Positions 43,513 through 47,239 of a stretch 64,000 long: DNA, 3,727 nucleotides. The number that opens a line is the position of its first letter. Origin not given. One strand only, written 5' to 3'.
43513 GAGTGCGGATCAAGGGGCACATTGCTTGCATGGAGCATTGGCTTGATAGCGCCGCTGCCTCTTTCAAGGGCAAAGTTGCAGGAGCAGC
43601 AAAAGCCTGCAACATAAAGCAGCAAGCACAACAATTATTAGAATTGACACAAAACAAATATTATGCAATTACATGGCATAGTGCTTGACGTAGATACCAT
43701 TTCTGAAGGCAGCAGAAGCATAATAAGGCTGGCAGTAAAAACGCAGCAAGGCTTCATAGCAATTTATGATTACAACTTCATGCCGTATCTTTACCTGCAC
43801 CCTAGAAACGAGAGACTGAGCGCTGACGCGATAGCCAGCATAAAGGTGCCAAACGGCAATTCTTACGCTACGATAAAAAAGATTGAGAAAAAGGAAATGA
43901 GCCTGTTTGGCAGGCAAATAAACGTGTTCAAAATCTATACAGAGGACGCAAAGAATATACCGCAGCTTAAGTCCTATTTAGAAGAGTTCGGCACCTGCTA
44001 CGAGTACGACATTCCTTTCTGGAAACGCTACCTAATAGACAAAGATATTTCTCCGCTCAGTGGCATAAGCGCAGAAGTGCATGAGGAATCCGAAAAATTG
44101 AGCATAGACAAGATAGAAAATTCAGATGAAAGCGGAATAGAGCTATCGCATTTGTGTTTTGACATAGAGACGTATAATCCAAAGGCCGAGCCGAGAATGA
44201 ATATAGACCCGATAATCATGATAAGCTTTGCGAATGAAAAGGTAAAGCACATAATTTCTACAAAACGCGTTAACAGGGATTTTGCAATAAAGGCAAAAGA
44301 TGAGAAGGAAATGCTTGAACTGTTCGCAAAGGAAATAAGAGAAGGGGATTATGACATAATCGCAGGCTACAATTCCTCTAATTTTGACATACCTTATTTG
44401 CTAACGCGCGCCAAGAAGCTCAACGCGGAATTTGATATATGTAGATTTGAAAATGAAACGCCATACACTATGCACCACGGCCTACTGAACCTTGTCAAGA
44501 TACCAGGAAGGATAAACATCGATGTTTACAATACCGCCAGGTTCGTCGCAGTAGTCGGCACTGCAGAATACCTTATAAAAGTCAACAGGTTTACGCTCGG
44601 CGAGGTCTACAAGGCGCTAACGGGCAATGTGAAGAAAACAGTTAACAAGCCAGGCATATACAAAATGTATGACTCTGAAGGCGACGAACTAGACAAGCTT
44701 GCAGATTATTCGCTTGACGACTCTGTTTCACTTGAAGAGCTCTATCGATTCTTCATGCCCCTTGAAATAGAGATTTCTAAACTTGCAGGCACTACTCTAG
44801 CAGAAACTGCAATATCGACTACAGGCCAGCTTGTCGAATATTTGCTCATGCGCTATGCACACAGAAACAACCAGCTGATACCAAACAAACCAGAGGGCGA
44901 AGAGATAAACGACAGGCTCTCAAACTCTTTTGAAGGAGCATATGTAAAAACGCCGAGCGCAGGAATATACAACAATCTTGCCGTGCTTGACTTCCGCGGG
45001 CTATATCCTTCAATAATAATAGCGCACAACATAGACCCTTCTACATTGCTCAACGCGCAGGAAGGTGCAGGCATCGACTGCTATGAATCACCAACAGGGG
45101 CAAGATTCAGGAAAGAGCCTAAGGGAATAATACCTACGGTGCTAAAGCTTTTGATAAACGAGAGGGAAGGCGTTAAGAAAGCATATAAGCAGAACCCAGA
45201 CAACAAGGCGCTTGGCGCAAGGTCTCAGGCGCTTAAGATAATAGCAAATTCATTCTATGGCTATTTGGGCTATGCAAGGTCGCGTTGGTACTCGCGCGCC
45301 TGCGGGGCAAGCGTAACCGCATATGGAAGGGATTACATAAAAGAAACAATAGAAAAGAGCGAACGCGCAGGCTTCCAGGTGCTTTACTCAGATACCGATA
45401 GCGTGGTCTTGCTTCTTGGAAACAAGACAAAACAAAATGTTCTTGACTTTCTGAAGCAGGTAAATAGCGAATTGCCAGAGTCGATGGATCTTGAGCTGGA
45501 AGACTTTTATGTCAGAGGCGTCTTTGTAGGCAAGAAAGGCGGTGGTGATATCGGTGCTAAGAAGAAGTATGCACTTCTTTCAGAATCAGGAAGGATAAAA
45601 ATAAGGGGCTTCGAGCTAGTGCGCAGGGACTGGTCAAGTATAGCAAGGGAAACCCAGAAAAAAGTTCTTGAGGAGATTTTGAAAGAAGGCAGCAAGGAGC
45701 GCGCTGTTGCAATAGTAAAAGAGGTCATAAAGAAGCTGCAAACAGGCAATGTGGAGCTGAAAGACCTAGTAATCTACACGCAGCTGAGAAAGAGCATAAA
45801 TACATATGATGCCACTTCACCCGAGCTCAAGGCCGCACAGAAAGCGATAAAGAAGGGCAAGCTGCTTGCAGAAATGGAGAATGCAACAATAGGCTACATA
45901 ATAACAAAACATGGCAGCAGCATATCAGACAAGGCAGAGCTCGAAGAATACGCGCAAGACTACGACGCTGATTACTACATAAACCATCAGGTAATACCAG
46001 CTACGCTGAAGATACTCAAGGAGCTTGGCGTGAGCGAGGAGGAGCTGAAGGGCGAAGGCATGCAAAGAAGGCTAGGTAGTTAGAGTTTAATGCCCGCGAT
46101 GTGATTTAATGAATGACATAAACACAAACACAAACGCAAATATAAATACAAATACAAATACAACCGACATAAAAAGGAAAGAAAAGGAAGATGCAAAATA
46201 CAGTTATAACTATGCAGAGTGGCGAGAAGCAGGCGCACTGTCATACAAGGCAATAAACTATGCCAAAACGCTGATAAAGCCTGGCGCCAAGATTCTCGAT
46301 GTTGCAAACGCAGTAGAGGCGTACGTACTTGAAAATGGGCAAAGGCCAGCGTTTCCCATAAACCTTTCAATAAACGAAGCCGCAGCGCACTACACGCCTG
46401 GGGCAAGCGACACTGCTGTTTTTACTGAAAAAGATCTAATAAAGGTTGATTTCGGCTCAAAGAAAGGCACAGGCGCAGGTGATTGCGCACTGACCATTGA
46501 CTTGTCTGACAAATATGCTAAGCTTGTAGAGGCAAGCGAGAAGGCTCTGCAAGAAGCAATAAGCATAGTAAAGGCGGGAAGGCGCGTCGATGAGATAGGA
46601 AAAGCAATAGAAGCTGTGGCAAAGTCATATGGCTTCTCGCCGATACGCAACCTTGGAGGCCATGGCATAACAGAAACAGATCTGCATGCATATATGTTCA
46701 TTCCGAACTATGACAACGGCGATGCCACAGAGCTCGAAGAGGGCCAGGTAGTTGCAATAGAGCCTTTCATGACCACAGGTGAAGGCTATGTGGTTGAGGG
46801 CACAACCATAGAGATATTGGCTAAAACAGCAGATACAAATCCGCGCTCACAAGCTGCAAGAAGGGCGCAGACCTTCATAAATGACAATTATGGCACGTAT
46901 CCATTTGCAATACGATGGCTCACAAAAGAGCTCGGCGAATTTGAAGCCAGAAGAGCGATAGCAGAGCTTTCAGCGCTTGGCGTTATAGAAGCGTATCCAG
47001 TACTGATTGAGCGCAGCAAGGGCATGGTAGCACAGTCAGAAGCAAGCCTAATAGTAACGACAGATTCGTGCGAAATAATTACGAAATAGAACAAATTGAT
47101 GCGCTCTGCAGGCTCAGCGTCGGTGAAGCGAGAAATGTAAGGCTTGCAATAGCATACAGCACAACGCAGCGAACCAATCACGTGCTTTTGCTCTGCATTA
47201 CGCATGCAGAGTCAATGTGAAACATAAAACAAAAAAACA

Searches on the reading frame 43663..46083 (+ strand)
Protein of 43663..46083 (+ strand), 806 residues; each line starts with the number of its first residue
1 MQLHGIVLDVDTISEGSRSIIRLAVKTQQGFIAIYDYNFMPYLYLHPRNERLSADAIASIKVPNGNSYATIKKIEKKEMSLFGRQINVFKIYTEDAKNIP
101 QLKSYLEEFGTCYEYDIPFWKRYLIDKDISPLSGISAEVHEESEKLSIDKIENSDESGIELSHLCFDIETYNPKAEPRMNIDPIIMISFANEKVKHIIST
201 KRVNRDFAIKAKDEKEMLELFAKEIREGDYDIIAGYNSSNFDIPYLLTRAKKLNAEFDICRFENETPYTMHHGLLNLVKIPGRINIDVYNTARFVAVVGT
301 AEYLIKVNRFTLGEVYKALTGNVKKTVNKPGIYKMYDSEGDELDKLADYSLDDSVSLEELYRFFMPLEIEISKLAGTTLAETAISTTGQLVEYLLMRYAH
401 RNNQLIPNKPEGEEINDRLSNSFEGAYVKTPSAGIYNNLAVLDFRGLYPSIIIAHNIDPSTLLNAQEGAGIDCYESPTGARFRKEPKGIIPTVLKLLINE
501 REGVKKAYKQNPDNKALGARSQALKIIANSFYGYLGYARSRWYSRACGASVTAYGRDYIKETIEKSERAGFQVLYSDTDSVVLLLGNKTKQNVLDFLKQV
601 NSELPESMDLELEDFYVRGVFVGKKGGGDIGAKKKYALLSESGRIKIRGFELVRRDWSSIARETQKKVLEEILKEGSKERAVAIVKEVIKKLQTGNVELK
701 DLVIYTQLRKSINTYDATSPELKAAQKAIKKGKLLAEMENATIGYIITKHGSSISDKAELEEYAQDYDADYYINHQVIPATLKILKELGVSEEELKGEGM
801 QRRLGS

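Call 6: search_protein_families(library=pfam, proteins=[window:43663-46083:+])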
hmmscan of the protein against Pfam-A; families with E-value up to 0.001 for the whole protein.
window:43663-46083:+ (806 aa): 3 families
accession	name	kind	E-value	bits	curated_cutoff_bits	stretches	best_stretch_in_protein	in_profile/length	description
PF00136.26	DNA_pol_B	-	5.6e-63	213.7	23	1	388-787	12-452/453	DNA polymerase family B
PF03104.25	DNA_pol_B_exo1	-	2.2e-27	96.5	23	1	112-292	3-228/242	DNA polymerase family B, exonuclease domain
PF13482.12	RNase_H_2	-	3.9e-07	30.6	22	1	164-362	1-162/165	RNase_H superfamily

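Call 38: list_cluster_members(proteins=[P0121, P0001, window:43663-46083:+])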
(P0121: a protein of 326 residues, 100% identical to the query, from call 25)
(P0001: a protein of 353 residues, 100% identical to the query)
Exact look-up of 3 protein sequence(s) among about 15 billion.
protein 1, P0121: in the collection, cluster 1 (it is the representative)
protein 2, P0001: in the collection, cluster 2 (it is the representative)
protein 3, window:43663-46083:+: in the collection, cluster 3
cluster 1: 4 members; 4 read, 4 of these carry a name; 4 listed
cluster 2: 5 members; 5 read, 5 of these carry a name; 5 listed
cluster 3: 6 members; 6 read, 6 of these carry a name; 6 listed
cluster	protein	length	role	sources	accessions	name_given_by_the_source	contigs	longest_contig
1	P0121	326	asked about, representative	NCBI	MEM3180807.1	MAG: type II methionyl aminopeptidase [Candidatus Micrarchaeaceae archaeon]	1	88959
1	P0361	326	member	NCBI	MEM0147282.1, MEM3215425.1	MAG: type II methionyl aminopeptidase [Candidatus Micrarchaeaceae archaeon]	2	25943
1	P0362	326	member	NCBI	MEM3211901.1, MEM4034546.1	MAG: type II methionyl aminopeptidase [Candidatus Micrarchaeaceae archaeon]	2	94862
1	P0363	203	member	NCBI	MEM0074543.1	MAG: M24 family metallopeptidase, partial [Candidatus Micrarchaeaceae archaeon]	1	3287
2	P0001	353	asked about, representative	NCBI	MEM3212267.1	MAG: class I SAM-dependent methyltransferase family protein [Candidatus Micrarchaeaceae ...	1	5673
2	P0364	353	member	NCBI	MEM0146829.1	MAG: class I SAM-dependent methyltransferase family protein [Candidatus Micrarchaeaceae ...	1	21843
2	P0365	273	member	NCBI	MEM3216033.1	MAG: hypothetical protein QXS17_03905, partial [Candidatus Micrarchaeaceae archaeon]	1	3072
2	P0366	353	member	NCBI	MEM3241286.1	MAG: class I SAM-dependent methyltransferase family protein [Candidatus Micrarchaeaceae ...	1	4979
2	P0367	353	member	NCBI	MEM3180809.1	MAG: class I SAM-dependent methyltransferase family protein [Candidatus Micrarchaeaceae ...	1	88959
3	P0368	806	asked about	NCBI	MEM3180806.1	MAG: DNA-directed DNA polymerase [Candidatus Micrarchaeaceae archaeon]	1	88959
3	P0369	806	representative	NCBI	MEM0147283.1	MAG: DNA-directed DNA polymerase [Candidatus Micrarchaeaceae archaeon]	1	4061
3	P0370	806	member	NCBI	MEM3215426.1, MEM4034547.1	MAG: DNA-directed DNA polymerase [Candidatus Micrarchaeaceae archaeon]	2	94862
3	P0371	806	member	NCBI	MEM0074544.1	MAG: DNA-directed DNA polymerase [Candidatus Micrarchaeaceae archaeon]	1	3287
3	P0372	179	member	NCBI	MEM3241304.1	MAG: 3'-5' exonuclease, partial [Candidatus Micrarchaeaceae archaeon]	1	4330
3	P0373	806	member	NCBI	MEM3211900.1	MAG: DNA-directed DNA polymerase [Candidatus Micrarchaeaceae archaeon]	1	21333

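Call 65: search_protein_families(library=pfam, proteins=[L017:11191-12771:-], max_evalue=0.01)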
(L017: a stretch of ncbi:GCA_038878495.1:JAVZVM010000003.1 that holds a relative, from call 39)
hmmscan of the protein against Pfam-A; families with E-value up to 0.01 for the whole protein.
L017:11191-12771:- (526 aa): 1 family
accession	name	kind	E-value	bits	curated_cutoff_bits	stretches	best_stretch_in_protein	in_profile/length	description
PF10102.14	DUF2341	-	0.0062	17.4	23.4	0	246-297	5-57/84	Domain of unknown function (DUF2341)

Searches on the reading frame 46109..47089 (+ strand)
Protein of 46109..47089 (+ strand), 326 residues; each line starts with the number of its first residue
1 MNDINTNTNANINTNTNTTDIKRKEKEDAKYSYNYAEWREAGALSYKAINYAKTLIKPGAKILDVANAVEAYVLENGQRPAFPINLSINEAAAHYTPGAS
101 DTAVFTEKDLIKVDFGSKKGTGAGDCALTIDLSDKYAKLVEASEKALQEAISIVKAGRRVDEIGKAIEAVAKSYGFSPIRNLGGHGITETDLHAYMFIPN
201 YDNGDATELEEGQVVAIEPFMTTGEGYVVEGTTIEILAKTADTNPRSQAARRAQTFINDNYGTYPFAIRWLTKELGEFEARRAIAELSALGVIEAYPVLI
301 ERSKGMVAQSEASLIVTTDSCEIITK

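Call 6: search_protein_families(library=pfam, proteins=[window:46109-47089:+])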
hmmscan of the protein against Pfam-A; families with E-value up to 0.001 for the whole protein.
window:46109-47089:+ (326 aa): 1 family
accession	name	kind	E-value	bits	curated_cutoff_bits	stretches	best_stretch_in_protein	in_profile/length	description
PF00557.29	Peptidase_M24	-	1.3e-33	116.9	23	1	38-226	3-196/208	Metallopeptidase family M24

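Call 10: find_encoding_contigs(protein=window:46109-47089:+, flank=10000, max_places=10)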
Protein window:46109-47089:+ (326 aa): no gene with exactly this product is on record in the collection.

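Call 25: find_homologous_proteins(query=window:46109-47089:+, max_evalue=1e-40)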
Query window:46109-47089:+ (326 aa): 1366 proteins with E <= 1e-40 among 8000 candidates; the best 120 are listed.
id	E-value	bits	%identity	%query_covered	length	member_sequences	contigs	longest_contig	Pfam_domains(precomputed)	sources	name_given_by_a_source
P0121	3.2e-209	711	100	100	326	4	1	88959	PF00557.30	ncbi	ncbi:MAG: type II methionyl aminopeptidase [Candidatus Micrarchaeaceae archaeon]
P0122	1.9e-159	548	83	91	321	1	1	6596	PF00557.30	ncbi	ncbi:MAG: type II methionyl aminopeptidase [Candidatus Micrarchaeaceae archaeon]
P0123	4.1e-124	432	65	91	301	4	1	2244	PF00557.30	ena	-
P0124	1.2e-122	427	64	91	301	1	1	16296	PF00557.30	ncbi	ncbi:MAG: type II methionyl aminopeptidase [Candidatus Micrarchaeia archaeon]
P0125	8.7e-122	424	65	90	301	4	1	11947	PF00557.30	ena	-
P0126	1.1e-120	421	64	91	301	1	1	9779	PF00557.30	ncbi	ncbi:MAG: type II methionyl aminopeptidase [Candidatus Micrarchaeia archaeon]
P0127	2.2e-118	413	62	91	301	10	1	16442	PF00557.30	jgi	-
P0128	5.7e-111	389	59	90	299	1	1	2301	PF00557.30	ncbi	-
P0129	3.5e-109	383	58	91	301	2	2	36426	PF00557.30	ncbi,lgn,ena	-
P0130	3.1e-106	373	57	90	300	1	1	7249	PF00557.30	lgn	-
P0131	2.0e-105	371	57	91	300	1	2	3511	PF00557.30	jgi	jgi:methionyl aminopeptidase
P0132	2.4e-105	370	55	90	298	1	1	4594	PF00557.30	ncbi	-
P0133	3.5e-105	370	57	90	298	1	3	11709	PF00557.30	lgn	-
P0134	9.3e-105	368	58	90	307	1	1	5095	PF00557.30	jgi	jgi:methionyl aminopeptidase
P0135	1.3e-104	368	57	90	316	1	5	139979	PF00557.30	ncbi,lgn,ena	-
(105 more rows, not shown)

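Call 26: find_encoding_contigs(protein=P0121, flank=10000, max_places=10)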
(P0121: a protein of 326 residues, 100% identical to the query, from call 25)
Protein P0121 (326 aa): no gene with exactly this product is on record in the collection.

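Call 27: find_encoding_contigs(protein=P0122, flank=10000, max_places=5)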
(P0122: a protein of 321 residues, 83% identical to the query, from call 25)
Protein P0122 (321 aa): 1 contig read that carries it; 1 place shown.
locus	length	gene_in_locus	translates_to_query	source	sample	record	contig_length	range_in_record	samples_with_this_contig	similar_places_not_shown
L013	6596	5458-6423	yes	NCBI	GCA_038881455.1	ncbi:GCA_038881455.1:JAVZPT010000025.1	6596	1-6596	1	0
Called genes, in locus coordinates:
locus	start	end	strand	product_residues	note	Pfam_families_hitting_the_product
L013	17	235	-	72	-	PF01191:RNA_pol_Rpb5_C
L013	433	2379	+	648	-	PF08540:HMG_CoA_synt_C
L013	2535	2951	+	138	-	-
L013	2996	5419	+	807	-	PF03104:DNA_pol_B_exo1, PF13482:RNase_H_2 (weak), PF00136:DNA_pol_B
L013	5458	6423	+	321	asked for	PF00557:Peptidase_M24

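Call 31: find_encoding_contigs(protein=P0124, flank=10000, max_places=3)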
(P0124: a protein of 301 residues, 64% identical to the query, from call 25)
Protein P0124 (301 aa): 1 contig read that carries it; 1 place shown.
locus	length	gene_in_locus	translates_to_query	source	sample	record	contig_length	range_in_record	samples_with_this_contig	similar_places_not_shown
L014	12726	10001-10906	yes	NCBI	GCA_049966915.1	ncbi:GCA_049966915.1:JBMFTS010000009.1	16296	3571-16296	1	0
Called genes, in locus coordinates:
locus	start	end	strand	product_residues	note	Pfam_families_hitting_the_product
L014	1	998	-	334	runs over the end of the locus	PF00005:ABC_tran, PF13304:AAA_21 (faint), PF13732:DrrA1-3_C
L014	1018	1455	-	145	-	PF03551:PadR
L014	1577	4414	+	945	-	PF00133:tRNA-synt_1, PF01406:tRNA-synt_1e (faint), PF09334:tRNA-synt_1g, PF13603:tRNA-synt_1_2, PF09334:tRNA-synt_1g, PF00133:tRNA-synt_1 (weak), PF08264:Anticodon_1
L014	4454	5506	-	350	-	PF00091:Tubulin, PF12327:FtsZ_C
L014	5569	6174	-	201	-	-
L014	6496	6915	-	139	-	-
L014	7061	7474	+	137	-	-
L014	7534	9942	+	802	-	PF03104:DNA_pol_B_exo1, PF00136:DNA_pol_B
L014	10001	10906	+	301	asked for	PF00557:Peptidase_M24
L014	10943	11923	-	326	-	PF01435:Peptidase_M48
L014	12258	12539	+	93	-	-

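Call 32: find_encoding_contigs(protein=P0126, flank=10000, max_places=3)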
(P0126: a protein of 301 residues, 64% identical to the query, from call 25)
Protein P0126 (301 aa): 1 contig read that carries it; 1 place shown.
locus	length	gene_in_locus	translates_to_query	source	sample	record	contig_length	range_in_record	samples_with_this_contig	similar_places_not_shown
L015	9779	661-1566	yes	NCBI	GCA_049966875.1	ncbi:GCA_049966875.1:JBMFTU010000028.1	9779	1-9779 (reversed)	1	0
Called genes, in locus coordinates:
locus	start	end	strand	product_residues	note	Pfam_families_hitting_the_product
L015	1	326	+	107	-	?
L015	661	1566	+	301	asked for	PF00557:Peptidase_M24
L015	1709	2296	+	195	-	-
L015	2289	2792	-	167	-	PF01467:CTP_transf_like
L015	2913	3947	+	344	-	PF00091:Tubulin, PF12327:FtsZ_C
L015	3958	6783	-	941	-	PF00133:tRNA-synt_1, PF01406:tRNA-synt_1e (faint), PF09334:tRNA-synt_1g, PF13603:tRNA-synt_1_2, PF09334:tRNA-synt_1g (weak), PF08264:Anticodon_1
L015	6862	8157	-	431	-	PF13506:Glyco_transf_21 (faint), PF00535:Glycos_transf_2, PF13641:Glyco_tranf_2_3, PF13632:Glyco_trans_2_3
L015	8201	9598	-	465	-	PF13231:PMT_2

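Call 39: find_encoding_contigs(protein=P0362, flank=10000, max_places=6)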
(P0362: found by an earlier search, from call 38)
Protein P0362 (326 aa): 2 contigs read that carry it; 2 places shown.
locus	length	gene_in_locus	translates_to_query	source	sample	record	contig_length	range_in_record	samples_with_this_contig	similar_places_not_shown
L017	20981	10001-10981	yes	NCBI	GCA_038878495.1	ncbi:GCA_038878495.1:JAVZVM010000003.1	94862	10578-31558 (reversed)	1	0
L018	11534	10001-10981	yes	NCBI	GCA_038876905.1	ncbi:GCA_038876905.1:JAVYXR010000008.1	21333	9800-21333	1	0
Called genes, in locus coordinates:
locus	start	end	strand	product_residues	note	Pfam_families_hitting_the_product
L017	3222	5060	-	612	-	PF04566:RNA_pol_Rpb2_4, PF04567:RNA_pol_Rpb2_5, PF00562:RNA_pol_Rpb2_6, PF04560:RNA_pol_Rpb2_7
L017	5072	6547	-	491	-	PF04563:RNA_pol_Rpb2_1, PF04561:RNA_pol_Rpb2_2, PF04565:RNA_pol_Rpb2_3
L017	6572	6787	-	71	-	PF01191:RNA_pol_Rpb5_C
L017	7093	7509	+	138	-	-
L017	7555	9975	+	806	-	PF03104:DNA_pol_B_exo1, PF13482:RNase_H_2 (weak), PF00136:DNA_pol_B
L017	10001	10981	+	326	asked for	PF00557:Peptidase_M24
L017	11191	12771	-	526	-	-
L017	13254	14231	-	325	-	PF01435:Peptidase_M48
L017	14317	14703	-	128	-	PF01243:PNPOx_N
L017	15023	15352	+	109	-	-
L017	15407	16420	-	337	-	PF02729:OTCace_N, PF00185:OTCace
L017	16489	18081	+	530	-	PF01935:DUF87, PF10412:TrwB_AAD_bind (faint)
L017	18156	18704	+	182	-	PF02525:Flavodoxin_2, PF03358:FMN_red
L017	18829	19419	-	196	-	PF00578:AhpC-TSA, PF08534:Redoxin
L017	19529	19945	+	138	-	PF08279:HTH_11 (weak), PF13404:HTH_AsnC-type, PF13412:HTH_24, PF13545:HTH_Crp_2 (faint), PF01037:AsnC_trans_reg (weak)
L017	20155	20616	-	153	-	PF07884:VKOR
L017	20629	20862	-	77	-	PF05239:PRC (weak)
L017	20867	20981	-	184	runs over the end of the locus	-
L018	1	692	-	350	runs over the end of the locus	PF04998:RNA_pol_Rpb1_5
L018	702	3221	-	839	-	PF04997:RNA_pol_Rpb1_1, PF00623:RNA_pol_Rpb1_2, PF04983:RNA_pol_Rpb1_3, PF05000:RNA_pol_Rpb1_4, PF04998:RNA_pol_Rpb1_5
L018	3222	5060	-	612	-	PF04566:RNA_pol_Rpb2_4, PF04567:RNA_pol_Rpb2_5, PF00562:RNA_pol_Rpb2_6, PF04560:RNA_pol_Rpb2_7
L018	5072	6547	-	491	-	PF04563:RNA_pol_Rpb2_1, PF04561:RNA_pol_Rpb2_2, PF04565:RNA_pol_Rpb2_3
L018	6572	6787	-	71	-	PF01191:RNA_pol_Rpb5_C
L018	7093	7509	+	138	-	-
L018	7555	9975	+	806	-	PF03104:DNA_pol_B_exo1, PF13482:RNase_H_2 (weak), PF00136:DNA_pol_B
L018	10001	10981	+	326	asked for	PF00557:Peptidase_M24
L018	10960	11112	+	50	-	-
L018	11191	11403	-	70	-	-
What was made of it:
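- No recombinase lies in or beside the block (calls 6, 39).
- Tried and rejected: It predicts M48 at the far end and flipped, whereas M48(-) directly follows D526(-) (calls 31, 39).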

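Call 41: find_encoding_contigs(protein=P0361, flank=10000, max_places=6)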
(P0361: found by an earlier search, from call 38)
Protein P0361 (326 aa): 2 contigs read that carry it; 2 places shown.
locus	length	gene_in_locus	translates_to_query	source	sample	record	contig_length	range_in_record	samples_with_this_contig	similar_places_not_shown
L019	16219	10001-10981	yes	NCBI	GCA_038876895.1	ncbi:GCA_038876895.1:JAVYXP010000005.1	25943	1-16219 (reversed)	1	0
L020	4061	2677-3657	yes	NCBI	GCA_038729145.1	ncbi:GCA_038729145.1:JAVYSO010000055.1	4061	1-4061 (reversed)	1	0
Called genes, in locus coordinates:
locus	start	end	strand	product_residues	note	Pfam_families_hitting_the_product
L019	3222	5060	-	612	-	PF04566:RNA_pol_Rpb2_4, PF04567:RNA_pol_Rpb2_5, PF00562:RNA_pol_Rpb2_6, PF04560:RNA_pol_Rpb2_7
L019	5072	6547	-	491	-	PF04563:RNA_pol_Rpb2_1, PF04561:RNA_pol_Rpb2_2, PF04565:RNA_pol_Rpb2_3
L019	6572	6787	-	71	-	PF01191:RNA_pol_Rpb5_C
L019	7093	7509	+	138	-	-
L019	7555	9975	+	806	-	PF03104:DNA_pol_B_exo1, PF13482:RNase_H_2 (weak), PF00136:DNA_pol_B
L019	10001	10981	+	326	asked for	PF00557:Peptidase_M24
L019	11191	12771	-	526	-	-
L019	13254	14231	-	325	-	PF01435:Peptidase_M48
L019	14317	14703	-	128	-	PF01243:PNPOx_N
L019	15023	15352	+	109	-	-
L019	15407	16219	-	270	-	PF02729:OTCace_N, PF00185:OTCace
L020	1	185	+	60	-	?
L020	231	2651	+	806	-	PF03104:DNA_pol_B_exo1, PF13482:RNase_H_2 (weak), PF00136:DNA_pol_B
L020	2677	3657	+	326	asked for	PF00557:Peptidase_M24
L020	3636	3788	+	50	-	-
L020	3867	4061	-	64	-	?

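Call 65: search_protein_families(library=pfam, proteins=[L017:11191-12771:-], max_evalue=0.01)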
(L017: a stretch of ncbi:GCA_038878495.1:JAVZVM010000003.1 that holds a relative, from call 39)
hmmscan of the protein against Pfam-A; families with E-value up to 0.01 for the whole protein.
L017:11191-12771:- (526 aa): 1 family
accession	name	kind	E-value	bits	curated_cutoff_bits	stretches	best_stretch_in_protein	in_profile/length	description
PF10102.14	DUF2341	-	0.0062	17.4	23.4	0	246-297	5-57/84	Domain of unknown function (DUF2341)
